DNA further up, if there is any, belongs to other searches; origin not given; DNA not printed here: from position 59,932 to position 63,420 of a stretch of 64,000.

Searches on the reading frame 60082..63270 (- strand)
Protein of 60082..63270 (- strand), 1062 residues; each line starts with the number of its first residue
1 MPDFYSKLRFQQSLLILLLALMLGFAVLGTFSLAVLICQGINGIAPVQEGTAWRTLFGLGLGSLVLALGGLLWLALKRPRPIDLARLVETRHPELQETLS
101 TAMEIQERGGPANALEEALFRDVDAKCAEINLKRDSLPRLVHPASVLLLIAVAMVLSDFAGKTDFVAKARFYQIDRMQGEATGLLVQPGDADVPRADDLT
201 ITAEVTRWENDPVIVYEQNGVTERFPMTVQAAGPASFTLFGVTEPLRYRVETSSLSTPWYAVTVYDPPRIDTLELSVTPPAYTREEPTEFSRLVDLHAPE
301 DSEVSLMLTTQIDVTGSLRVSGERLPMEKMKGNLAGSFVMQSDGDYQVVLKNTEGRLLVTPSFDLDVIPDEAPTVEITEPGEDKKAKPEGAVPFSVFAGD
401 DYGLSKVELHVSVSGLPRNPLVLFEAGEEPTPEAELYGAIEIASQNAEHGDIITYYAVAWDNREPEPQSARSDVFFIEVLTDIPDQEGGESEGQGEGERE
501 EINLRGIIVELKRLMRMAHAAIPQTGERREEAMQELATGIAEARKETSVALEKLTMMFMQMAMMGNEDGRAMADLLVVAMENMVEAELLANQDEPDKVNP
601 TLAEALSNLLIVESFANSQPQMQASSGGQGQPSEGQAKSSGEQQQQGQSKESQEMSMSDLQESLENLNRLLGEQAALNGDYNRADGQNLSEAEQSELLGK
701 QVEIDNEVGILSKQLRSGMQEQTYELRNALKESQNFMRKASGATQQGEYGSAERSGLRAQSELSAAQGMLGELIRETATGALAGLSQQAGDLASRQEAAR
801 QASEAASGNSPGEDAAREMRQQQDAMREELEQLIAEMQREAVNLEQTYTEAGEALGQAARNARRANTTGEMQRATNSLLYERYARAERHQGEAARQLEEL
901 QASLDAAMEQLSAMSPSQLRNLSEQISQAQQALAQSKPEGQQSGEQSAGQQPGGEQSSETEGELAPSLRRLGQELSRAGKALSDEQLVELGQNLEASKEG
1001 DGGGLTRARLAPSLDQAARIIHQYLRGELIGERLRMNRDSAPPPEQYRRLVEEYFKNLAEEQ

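Call 15: search_protein_families(library=pfam, proteins=[window:60082-63270:-], max_evalue=0.001)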
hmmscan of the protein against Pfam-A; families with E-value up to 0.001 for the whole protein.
window:60082-63270:- (1062 aa): 1 family
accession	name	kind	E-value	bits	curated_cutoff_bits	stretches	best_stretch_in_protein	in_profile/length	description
PF13779.11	DUF4175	-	3.4e-11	42.4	27.3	1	272-418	185-328/825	Domain of unknown function (DUF4175)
